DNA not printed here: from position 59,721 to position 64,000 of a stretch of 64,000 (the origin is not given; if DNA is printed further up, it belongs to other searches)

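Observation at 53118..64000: MetV-MetF plus HdrCB plus giant HdrL: putative NADH-dependent flavin-based electron-bifurcating methylene-THF reductase module with duplicated MetF and duplicated HdrC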

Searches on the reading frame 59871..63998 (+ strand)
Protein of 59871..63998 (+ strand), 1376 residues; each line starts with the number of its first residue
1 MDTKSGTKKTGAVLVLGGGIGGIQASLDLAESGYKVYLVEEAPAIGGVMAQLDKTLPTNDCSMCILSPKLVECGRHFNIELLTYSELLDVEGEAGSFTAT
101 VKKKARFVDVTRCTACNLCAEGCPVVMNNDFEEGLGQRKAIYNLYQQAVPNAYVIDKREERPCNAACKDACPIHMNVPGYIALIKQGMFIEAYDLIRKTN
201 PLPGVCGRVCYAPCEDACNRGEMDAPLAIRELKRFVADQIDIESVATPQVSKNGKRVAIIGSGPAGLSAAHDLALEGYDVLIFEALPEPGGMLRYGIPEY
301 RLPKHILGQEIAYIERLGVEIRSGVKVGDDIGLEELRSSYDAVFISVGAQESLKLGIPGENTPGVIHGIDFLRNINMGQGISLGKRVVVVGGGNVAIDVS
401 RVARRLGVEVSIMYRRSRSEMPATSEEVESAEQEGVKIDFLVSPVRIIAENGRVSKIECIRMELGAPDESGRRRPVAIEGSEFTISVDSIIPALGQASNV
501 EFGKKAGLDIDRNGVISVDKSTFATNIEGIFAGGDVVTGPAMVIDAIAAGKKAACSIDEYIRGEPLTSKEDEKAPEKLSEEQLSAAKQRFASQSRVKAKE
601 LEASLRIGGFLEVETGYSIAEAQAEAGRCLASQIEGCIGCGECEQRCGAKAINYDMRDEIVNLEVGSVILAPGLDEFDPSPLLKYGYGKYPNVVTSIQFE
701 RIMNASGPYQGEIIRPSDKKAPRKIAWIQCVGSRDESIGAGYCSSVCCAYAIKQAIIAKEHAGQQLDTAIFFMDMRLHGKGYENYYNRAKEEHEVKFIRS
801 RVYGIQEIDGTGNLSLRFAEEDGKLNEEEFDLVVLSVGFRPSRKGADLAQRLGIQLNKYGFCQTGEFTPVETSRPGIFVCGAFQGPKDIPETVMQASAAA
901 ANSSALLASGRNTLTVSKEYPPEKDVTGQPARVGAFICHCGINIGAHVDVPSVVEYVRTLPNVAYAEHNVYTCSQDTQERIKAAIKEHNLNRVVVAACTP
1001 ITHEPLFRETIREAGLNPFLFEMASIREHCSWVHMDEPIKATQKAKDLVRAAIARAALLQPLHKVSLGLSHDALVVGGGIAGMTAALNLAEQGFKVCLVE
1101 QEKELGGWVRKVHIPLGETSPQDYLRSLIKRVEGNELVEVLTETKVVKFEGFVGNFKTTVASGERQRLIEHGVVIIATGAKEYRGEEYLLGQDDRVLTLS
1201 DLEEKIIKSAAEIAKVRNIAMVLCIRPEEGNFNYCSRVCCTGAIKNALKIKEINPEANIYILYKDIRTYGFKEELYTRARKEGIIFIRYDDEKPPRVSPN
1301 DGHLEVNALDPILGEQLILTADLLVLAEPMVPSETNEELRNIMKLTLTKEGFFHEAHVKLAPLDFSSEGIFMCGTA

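Call 8: search_protein_families(library=pfam, proteins=[window:59871-63998:+], max_evalue=0.001)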
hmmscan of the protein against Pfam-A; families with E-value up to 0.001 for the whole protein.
window:59871-63998:+ (1376 aa): 18 families
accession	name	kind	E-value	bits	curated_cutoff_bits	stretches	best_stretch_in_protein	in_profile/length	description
PF07992.20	Pyr_redox_2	-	2.1e-67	228.1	26.1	4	256-550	2-291/291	Pyridine nucleotide-disulphide oxidoreductase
PF13450.12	NAD_binding_8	-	2.6e-25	88.9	21.9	2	1075-1114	1-40/68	NAD(P)-binding Rossmann-like domain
PF14691.11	Fer4_20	-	5.8e-22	78.1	25.8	1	163-240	27-108/113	Dihydroprymidine dehydrogenase domain II, 4Fe-4S cluster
PF12831.13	FAD_oxidored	-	8.9e-21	75.1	27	2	1072-1108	1-37/416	FAD dependent oxidoreductase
PF01266.30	DAO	-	9.8e-21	75.1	27.9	2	1072-1106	1-35/353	FAD dependent oxidoreductase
PF13738.12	Pyr_redox_3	-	1.6e-20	74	30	2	343-534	128-305/305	Pyridine nucleotide-disulphide oxidoreductase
PF00890.30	FAD_binding_2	-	1.9e-18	67.3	20.4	2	1072-1107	1-36/414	FAD binding domain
PF00070.33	Pyr_redox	-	1.8e-15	57.7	22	1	386-457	1-77/82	Pyridine nucleotide-disulphide oxidoreductase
PF03486.20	HI0933_like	-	3.6e-11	43.4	50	1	1072-1106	2-36/244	HI0933-like protein Rossmann domain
PF01134.28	GIDA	-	1.5e-10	41.1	22.1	1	1073-1103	2-32/391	Glucose inhibited division protein A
PF01946.23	Thi4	-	2.3e-10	40.5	26.2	1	1070-1107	17-55/235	Thi4 family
PF01593.30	Amino_oxidase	-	4.3e-10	39.9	19.8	1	1080-1113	1-34/443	Flavin containing amine oxidoreductase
PF01262.27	AlaDh_PNT_C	-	6.4e-10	39.3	23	0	365-420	2-64/214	Alanine dehydrogenase/PNT, C-terminal domain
PF01494.25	FAD_binding_3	-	2.1e-09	37.5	22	2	1072-1103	3-34/349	FAD binding domain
PF13454.12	NAD_binding_9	-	1.5e-06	28.7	21.8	0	783-839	104-154/155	FAD-NAD(P)-binding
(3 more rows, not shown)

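Call 10: search_protein_families(library=ncbifam, proteins=[window:59871-63998:+], max_evalue=0.001)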
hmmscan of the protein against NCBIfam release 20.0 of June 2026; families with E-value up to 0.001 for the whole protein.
window:59871-63998:+ (1376 aa): 162 families (the best 25 are shown)
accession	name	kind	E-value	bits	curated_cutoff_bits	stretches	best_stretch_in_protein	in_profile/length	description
NF040770.1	hetero_SS_HdrA2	exception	2.9e-257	855.7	1100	4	631-912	284-565/777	CoB-CoM heterodisulfide reductase HdrA2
NF041778.1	hetero_SS_HdrA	equivalog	5.9e-189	629.5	1400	4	633-915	297-578/771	ferredoxin:CoB-CoM heterodisulfide reductase subunit HdrA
NF041891.1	hdrA_Methbact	equivalog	8.5e-188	626.1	1300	4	633-910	283-559/762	ferredoxin:CoB-CoM heterodisulfide reductase subunit HdrA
NF009410.0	PRK12771.1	subfamily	2.6e-169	564.4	516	3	165-654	48-531/566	NAD(P)-binding protein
NF009454.0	PRK12814.1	equivalog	8.4e-154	513.4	916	1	160-646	97-583/657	putative NADPH-dependent glutamate synthase small subunit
NF009414.0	PRK12778.1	equivalog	1.3e-133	446.9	1103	1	164-562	336-750/752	bifunctional dihydroorotate dehydrogenase B NAD binding subunit/NADPH-dependent glutamate synthase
TIGR01316.1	gltA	equivalog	1.2e-125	419.9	471.75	1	163-561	34-449/449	NADPH-dependent glutamate synthase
NF010590.0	PRK13984.1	equivalog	3.2e-115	385.6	946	1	165-564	196-609/611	putative oxidoreductase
TIGR03315.1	Se_ygfK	equivalog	3.1e-111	372.5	835.3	2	165-650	445-900/1012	putative selenate reductase subunit YgfK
TIGR01318.1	gltD_gamma_fam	subfamily_domain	1.2e-101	340.6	482.95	1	157-561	40-465/467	glutamate synthase, small subunit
NF009413.0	PRK12775.1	equivalog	2.7e-91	306.9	1895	1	163-571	337-767/1006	putative trifunctional 2-polyprenylphenol hydroxylase/glutamate synthase subunit beta/ferritin domain-containing protein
NF009409.0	PRK12770.1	subfamily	8.6e-91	304.7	343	1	250-564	14-353/360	putative glutamate synthase subunit beta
NF009408.0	PRK12769.1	equivalog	2.2e-90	303.7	1003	1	164-562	233-652/659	formate-dependent uric acid utilization protein AegA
NF009451.0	PRK12809.1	equivalog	3.7e-83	279.9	1154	1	164-556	216-629/639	formate-dependent uric acid utilization protein YgfT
NF009415.0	PRK12779.1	equivalog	5.8e-78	262.8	1519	1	166-570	209-635/944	putative bifunctional glutamate synthase subunit beta/2-polyprenylphenol hydroxylase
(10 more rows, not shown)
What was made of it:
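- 60348..61772 (+): GltD/NfnB-like domain (aa 160-634) nested inside the inserted ferredoxin domain. It has two [4Fe-4S] sites, FAD motif GSGPAG at 261-266 and NAD(P)H motif GGGNVA at 391-396 followed by YRR at 414-416. Fer4_20 E 6e-22; Pyr_redox_2 E 2e-67; TIGR01316 E 1e-125 (calls 8, 10).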
